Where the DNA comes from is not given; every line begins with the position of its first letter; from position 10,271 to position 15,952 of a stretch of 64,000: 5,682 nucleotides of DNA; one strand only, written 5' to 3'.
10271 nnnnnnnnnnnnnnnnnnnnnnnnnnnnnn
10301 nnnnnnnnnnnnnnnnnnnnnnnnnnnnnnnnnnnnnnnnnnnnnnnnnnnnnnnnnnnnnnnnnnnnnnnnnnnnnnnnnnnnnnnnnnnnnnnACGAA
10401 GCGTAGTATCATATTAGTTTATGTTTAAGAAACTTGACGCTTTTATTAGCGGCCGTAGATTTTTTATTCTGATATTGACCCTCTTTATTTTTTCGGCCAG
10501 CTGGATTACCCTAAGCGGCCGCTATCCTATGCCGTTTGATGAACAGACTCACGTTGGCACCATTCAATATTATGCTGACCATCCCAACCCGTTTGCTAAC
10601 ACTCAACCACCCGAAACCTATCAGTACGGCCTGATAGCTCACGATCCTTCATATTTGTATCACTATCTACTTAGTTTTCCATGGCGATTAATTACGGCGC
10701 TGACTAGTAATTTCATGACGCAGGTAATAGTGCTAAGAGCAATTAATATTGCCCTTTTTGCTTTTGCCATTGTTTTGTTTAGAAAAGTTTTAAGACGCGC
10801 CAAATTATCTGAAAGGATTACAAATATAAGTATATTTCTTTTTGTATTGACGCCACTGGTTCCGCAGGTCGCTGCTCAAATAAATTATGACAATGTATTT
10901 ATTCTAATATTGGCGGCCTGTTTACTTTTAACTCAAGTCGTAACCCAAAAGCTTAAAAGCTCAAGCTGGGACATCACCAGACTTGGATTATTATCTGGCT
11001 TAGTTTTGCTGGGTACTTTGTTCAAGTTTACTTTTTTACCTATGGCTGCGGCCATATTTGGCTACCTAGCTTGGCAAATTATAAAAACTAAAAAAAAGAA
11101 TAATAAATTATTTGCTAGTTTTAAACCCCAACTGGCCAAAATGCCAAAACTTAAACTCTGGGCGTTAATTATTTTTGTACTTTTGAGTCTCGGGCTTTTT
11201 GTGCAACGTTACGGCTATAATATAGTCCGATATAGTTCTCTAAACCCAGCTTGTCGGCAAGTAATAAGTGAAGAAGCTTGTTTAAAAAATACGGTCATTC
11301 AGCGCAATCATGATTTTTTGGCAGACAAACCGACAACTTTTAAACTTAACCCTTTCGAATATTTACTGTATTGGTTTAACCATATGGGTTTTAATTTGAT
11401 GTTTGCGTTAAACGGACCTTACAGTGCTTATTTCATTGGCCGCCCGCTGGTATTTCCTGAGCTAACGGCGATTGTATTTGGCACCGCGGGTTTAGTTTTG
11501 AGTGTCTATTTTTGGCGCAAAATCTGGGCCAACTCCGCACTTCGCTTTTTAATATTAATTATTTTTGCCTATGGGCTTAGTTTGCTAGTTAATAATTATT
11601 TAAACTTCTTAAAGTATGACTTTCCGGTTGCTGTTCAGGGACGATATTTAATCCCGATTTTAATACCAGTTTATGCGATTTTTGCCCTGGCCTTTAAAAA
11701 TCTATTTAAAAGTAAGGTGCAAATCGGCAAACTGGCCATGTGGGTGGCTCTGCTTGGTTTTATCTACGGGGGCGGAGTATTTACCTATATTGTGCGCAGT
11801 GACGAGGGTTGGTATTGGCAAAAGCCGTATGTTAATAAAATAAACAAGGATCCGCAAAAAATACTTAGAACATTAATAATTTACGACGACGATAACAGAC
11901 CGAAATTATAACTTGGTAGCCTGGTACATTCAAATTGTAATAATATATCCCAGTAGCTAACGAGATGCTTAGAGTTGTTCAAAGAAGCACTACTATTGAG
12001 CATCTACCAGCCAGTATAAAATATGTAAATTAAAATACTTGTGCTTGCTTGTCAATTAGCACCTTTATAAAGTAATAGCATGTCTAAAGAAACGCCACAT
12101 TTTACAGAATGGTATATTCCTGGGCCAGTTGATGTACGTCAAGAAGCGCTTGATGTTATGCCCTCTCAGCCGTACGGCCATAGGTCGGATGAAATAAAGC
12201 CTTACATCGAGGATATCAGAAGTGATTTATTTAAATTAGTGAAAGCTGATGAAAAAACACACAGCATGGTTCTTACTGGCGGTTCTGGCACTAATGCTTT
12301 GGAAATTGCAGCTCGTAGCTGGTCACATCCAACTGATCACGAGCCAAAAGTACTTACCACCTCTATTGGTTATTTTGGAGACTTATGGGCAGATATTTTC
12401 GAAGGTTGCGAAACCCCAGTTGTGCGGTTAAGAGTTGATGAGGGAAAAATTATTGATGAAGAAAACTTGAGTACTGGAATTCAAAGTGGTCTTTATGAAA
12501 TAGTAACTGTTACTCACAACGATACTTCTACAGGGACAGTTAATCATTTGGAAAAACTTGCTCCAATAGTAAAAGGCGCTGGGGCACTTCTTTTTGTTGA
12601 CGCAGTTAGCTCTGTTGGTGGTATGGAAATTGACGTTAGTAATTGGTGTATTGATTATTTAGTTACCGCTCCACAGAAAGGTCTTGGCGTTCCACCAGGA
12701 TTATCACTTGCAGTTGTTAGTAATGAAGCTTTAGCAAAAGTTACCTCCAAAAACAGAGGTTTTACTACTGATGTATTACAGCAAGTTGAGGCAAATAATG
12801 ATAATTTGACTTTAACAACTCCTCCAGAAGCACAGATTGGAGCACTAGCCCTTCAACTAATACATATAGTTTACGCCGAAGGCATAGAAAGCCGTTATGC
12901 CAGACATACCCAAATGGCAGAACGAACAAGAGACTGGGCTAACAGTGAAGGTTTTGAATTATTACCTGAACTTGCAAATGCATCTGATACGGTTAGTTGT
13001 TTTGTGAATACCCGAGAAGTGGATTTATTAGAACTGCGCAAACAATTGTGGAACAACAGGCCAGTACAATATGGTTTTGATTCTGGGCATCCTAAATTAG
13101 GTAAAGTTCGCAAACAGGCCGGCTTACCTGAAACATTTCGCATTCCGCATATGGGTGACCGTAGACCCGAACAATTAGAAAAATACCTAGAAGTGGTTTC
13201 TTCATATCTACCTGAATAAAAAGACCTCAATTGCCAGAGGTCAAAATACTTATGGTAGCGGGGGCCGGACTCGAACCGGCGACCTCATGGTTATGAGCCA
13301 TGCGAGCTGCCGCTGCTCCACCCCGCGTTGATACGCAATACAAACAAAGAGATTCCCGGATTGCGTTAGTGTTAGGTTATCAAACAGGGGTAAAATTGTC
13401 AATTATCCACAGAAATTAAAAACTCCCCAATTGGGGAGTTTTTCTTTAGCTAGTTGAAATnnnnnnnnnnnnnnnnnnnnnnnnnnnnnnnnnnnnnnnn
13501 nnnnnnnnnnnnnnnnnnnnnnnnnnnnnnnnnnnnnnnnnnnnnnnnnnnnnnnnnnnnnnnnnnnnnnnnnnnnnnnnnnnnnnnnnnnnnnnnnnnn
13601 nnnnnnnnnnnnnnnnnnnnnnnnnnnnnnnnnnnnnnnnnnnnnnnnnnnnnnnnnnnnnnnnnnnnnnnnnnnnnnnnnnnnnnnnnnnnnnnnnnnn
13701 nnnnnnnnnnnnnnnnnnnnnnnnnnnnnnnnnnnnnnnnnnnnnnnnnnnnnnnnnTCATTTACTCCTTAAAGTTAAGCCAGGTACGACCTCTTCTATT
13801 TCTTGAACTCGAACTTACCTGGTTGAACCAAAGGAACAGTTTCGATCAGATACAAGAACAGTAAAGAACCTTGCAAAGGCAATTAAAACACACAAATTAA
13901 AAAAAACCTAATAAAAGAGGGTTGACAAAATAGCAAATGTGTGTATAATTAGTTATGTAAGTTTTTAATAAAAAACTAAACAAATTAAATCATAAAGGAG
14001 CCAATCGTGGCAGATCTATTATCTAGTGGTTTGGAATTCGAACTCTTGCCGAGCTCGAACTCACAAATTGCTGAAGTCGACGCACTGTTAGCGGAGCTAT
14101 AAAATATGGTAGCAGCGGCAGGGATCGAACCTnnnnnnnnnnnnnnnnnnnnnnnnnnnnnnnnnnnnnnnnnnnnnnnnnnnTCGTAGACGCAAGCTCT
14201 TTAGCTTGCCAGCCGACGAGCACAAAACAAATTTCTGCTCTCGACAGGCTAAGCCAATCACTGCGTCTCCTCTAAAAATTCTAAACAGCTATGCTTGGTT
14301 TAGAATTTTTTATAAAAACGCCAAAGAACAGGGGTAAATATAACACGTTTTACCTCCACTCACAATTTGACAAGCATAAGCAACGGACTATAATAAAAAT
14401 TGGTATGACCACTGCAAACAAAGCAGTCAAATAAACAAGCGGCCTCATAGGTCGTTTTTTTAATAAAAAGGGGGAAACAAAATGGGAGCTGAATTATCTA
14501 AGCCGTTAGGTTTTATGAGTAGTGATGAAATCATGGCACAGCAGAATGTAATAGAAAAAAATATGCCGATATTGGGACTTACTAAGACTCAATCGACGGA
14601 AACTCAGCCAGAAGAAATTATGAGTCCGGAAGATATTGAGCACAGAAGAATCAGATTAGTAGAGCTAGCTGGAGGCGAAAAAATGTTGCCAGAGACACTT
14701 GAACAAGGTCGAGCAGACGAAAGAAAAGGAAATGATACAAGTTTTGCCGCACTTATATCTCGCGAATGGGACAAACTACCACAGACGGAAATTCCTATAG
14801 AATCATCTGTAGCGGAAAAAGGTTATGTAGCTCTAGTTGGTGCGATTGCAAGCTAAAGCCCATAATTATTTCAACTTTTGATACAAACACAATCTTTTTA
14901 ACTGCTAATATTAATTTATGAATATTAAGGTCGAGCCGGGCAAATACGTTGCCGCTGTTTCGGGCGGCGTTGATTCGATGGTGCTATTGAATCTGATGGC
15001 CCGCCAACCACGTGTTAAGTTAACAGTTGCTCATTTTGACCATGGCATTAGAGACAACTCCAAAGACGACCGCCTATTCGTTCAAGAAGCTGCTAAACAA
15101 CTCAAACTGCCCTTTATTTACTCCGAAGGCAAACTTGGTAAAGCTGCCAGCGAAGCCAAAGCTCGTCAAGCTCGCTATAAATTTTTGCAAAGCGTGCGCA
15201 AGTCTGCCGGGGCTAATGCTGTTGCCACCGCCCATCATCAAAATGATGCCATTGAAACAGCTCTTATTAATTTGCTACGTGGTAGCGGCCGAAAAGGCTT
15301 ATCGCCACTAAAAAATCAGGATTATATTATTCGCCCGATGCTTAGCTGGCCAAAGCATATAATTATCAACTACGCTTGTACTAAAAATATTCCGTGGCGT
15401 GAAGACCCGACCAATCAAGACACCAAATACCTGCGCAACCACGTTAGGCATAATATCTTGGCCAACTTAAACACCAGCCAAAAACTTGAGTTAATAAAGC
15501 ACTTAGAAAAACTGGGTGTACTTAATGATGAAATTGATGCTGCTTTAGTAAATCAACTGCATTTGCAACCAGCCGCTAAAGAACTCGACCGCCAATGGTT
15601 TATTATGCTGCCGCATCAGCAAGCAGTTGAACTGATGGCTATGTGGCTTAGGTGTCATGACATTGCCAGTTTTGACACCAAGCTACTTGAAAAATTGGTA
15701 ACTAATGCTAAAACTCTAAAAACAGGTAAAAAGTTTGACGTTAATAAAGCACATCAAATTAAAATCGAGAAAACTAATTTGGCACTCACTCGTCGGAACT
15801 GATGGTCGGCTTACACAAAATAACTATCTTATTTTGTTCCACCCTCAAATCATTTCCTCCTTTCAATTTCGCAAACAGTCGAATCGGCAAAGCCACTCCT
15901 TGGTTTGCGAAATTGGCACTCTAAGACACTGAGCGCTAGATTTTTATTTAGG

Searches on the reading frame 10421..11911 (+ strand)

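Call 61: search_protein_families(library=pfam, proteins=[window:10421-11911:+], max_evalue=0.00001)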
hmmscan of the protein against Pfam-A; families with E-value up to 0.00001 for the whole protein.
window:10421-11911:+ (496 aa): 1 family
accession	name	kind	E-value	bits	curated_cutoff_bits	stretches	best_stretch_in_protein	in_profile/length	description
PF13231.12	PMT_2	-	9.4e-06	26.4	26.1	1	88-225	10-142/160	Dolichyl-phosphate-mannose-protein mannosyltransferase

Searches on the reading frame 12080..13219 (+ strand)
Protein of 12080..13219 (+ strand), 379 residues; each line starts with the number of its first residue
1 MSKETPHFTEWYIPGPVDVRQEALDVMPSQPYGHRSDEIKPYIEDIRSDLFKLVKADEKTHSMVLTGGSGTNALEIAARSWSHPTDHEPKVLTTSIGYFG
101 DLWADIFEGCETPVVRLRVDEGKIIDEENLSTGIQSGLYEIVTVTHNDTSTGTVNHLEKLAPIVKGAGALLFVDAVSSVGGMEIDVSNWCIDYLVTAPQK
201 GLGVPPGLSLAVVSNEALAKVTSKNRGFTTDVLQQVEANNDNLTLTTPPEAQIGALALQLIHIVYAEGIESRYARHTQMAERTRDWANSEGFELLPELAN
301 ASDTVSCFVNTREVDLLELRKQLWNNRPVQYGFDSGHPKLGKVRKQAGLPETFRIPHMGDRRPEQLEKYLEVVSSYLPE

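Call 61: search_protein_families(library=pfam, proteins=[window:12080-13219:+], max_evalue=0.00001)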
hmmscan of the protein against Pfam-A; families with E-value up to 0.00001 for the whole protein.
window:12080-13219:+ (379 aa): 1 family
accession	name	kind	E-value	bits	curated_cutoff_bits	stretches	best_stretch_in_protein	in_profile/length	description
PF00266.25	Aminotran_5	-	2.8e-28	99.4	21.5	1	34-309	36-316/371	Aminotransferase class-V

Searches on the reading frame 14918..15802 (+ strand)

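Call 61: search_protein_families(library=pfam, proteins=[window:14918-15802:+], max_evalue=0.00001)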
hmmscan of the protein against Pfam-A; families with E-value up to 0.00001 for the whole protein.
window:14918-15802:+ (294 aa): 1 family
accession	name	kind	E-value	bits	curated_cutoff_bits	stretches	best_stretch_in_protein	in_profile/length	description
PF01171.26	ATP_bind_3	-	1.8e-49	168.4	27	1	9-179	1-182/182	PP-loop family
